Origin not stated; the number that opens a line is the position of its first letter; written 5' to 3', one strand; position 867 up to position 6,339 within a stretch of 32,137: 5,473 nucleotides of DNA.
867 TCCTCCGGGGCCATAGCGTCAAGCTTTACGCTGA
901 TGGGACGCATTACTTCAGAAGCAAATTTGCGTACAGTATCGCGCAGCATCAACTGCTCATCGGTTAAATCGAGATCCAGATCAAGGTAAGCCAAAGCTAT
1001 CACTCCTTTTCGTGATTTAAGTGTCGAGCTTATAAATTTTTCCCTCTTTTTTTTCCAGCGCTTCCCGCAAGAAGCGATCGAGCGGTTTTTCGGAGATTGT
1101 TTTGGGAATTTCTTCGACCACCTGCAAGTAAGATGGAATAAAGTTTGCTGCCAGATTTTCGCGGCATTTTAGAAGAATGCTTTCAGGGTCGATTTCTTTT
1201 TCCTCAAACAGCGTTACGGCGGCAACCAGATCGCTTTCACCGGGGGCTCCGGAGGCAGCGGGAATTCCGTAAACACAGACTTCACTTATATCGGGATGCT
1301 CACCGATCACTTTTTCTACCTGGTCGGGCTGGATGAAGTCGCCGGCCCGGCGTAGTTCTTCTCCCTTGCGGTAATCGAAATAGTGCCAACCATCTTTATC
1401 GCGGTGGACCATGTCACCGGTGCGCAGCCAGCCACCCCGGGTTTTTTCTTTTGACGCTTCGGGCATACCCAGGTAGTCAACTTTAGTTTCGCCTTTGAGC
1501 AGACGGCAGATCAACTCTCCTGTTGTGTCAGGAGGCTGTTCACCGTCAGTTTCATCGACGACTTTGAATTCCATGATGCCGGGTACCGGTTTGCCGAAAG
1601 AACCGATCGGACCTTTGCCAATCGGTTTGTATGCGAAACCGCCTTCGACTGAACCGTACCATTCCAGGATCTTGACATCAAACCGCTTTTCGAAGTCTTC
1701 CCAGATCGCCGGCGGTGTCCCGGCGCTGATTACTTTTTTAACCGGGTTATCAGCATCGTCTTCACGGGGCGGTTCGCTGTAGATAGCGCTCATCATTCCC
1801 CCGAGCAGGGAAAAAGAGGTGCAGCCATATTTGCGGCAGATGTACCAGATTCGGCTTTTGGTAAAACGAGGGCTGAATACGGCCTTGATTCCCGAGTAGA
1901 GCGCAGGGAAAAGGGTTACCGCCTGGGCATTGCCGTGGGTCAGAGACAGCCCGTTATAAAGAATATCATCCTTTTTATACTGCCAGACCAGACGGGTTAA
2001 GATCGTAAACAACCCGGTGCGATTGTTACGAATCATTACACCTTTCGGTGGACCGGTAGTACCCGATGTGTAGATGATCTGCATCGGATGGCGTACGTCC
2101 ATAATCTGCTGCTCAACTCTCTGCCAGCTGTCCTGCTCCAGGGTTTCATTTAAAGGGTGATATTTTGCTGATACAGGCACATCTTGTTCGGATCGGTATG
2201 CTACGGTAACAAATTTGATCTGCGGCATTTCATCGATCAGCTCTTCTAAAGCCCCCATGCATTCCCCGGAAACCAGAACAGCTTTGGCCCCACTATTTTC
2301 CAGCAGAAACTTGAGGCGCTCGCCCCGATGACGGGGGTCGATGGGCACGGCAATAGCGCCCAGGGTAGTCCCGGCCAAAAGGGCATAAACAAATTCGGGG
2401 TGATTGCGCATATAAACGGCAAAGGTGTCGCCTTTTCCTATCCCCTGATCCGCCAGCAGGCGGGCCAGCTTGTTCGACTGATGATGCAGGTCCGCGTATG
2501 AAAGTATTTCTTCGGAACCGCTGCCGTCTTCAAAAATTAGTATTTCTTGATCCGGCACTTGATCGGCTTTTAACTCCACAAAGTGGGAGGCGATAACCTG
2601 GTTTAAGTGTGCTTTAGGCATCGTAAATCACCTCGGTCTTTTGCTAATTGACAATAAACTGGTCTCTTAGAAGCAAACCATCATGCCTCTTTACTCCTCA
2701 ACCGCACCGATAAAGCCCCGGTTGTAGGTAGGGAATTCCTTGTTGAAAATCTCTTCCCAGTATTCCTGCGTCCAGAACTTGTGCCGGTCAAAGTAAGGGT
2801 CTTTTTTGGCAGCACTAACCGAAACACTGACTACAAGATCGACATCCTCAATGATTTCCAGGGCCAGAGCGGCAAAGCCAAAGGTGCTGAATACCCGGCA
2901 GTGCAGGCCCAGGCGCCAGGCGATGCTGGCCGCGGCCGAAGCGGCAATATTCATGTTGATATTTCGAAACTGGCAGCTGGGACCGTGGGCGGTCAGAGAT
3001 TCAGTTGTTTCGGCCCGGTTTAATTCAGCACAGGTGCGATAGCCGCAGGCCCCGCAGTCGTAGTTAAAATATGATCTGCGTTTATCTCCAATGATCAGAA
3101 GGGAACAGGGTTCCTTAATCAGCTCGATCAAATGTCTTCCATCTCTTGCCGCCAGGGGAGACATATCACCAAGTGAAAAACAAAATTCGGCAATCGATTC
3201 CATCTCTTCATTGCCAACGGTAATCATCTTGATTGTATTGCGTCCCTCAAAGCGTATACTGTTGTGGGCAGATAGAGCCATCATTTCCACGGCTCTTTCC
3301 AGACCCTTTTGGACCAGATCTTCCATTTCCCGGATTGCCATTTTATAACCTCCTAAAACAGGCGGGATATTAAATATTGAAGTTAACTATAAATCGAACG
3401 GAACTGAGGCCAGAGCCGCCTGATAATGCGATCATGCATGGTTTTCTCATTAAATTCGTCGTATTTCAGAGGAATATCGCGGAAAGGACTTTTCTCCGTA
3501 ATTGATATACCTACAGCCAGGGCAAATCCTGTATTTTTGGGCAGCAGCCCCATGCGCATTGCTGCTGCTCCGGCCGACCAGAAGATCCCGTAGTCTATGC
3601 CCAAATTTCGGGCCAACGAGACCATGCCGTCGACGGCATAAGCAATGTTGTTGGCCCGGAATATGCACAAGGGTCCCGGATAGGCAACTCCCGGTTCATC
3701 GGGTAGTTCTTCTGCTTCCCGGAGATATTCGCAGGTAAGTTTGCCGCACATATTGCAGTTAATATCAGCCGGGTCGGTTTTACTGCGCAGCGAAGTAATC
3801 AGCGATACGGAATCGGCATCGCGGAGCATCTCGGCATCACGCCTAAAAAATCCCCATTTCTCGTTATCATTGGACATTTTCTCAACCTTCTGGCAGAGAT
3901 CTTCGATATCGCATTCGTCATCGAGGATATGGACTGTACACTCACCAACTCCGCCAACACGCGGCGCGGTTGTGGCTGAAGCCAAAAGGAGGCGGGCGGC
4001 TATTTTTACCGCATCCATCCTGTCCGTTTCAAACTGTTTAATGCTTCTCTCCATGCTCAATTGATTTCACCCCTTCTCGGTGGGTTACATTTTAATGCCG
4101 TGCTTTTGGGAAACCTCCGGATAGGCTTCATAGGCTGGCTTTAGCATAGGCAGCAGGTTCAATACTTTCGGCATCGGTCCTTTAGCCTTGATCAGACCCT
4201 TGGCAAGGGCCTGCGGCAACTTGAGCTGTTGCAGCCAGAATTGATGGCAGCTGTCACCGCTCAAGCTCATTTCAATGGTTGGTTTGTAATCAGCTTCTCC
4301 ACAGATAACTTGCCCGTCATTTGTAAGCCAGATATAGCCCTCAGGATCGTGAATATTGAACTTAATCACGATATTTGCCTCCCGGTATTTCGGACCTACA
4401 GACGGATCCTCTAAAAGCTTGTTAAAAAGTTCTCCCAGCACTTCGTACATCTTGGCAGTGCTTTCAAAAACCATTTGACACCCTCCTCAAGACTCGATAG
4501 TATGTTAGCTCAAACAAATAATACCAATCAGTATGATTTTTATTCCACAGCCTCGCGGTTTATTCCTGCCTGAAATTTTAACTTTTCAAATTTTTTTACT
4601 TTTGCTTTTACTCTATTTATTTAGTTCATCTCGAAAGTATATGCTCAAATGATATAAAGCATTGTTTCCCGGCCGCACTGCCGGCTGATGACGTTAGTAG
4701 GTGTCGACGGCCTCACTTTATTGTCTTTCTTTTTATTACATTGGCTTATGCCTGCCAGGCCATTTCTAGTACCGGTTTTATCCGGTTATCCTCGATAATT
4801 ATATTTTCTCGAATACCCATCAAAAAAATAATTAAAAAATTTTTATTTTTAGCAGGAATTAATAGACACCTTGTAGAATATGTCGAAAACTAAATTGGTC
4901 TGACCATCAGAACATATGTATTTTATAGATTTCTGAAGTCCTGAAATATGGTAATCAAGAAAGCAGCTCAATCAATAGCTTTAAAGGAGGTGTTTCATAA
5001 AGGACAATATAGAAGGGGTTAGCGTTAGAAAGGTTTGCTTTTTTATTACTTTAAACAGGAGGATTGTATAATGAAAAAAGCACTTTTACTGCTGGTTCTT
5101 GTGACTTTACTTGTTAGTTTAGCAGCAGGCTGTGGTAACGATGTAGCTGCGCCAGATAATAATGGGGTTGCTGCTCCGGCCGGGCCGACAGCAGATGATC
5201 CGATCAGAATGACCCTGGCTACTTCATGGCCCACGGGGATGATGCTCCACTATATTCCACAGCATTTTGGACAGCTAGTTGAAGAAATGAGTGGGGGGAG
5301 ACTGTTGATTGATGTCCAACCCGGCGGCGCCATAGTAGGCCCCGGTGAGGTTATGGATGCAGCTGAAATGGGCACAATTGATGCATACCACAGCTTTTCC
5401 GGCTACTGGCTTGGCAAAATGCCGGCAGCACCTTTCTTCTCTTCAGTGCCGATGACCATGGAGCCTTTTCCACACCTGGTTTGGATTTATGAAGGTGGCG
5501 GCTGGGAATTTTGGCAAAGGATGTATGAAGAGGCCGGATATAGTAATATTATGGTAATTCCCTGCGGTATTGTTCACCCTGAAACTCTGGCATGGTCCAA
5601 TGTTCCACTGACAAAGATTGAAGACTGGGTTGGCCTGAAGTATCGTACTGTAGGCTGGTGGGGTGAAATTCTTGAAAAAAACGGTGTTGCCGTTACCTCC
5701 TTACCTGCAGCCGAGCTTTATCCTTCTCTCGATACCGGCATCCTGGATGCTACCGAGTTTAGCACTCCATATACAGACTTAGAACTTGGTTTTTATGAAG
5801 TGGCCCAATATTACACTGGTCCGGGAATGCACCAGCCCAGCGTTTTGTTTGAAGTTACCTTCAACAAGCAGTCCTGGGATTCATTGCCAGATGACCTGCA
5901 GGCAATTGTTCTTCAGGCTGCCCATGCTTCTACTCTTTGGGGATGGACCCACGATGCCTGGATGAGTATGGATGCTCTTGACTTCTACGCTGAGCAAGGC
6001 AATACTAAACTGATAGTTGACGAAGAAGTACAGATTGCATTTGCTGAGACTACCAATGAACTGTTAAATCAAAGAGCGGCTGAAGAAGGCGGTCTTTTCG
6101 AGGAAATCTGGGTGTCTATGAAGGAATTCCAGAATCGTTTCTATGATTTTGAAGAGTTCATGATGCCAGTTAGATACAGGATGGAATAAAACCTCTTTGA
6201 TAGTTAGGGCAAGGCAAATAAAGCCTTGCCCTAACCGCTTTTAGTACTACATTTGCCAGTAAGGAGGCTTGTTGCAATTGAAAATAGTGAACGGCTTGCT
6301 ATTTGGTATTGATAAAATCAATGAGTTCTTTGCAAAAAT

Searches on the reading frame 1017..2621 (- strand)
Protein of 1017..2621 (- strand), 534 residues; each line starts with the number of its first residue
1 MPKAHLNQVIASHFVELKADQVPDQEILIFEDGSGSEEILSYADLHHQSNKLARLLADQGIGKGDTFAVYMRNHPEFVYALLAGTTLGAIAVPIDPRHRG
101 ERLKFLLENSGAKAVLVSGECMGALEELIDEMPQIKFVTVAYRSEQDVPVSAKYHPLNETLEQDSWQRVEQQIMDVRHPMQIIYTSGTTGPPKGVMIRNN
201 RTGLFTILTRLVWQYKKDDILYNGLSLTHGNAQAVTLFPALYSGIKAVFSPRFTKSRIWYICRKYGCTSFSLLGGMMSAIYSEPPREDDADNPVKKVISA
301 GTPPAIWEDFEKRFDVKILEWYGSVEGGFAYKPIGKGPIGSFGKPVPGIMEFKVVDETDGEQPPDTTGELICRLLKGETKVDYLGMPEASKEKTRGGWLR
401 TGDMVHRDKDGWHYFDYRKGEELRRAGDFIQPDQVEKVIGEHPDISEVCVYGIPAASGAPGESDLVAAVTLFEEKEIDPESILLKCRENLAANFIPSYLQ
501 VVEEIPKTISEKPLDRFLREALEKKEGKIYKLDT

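Call 65: find_encoding_contigs(protein=window:1017-2621:-, flank=10000, max_places=1)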
Protein window:1017-2621:- (534 aa): 18 contigs read that carry it; 1 place shown.
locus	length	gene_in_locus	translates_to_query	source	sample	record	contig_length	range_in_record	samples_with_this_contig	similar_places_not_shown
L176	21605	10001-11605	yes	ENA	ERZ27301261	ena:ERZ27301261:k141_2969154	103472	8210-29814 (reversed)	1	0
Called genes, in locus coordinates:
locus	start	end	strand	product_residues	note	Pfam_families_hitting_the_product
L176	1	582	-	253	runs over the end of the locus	PF00106:adh_short, PF08659:KR (weak), PF13561:adh_short_C2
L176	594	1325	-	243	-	PF00392:GntR, PF08279:HTH_11 (faint), PF07729:FCD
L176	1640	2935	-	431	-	PF09861:Lar_N, PF21113:LarA_C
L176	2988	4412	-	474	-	PF01565:FAD_binding_4, PF02913:FAD-oxidase_C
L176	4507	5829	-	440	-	PF06808:DctM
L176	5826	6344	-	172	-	PF04290:DctQ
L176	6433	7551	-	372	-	PF03480:DctP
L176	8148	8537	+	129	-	PF02036:SCP2 (weak)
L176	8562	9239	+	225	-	PF09918:DUF2148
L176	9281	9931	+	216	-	PF09918:DUF2148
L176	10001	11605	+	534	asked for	PF00501:AMP-binding, PF13193:AMP-binding_C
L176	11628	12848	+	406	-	PF02771:Acyl-CoA_dh_N, PF02770:Acyl-CoA_dh_M, PF00441:Acyl-CoA_dh_1, PF08028:Acyl-CoA_dh_2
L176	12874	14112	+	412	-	PF00108:Thiolase_N, PF08545:ACP_syn_III (faint), PF02803:Thiolase_C, PF22691:Thiolase_C_1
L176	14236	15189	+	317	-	PF01073:3Beta_HSD, PF01370:Epimerase, PF02719:Polysacc_synt_2 (weak), PF04321:RmlD_sub_bind, PF16363:GDP_Man_Dehyd, PF07993:NAD_binding_4 (weak)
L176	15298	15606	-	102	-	PF13484:Fer4_16 (faint), PF00037:Fer4, PF12797:Fer4_2 (weak), PF12837:Fer4_6, PF13237:Fer4_10, PF12838:Fer4_7, PF13187:Fer4_9, PF00037:Fer4 (weak), +2 more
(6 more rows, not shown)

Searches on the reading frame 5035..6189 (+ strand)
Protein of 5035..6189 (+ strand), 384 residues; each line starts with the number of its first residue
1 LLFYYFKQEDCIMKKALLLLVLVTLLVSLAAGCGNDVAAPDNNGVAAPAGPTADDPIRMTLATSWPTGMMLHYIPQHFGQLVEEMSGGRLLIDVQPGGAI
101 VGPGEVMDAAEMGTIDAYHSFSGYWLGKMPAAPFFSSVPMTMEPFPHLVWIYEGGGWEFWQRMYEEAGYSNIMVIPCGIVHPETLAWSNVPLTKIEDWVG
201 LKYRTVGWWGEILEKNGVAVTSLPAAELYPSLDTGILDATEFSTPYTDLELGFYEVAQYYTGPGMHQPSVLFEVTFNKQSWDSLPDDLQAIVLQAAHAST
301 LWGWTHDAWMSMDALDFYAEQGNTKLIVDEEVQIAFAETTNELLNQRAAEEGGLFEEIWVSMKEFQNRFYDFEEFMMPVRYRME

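Call 6: search_protein_families(library=ncbifam, proteins=[window:5035-6189:+], max_evalue=0.00001)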
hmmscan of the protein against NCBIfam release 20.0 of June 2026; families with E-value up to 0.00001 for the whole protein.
window:5035-6189:+ (384 aa): 2 families
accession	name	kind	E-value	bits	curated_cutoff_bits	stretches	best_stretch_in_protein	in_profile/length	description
NF037995.1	TRAP_S1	subfamily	7.5e-17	61.5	50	1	61-298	2-233/271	TRAP transporter substrate-binding protein DctP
TIGR00787.1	dctP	subfamily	2e-13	50.4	175.05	1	76-302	16-237/257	DctP family TRAP transporter solute-binding subunit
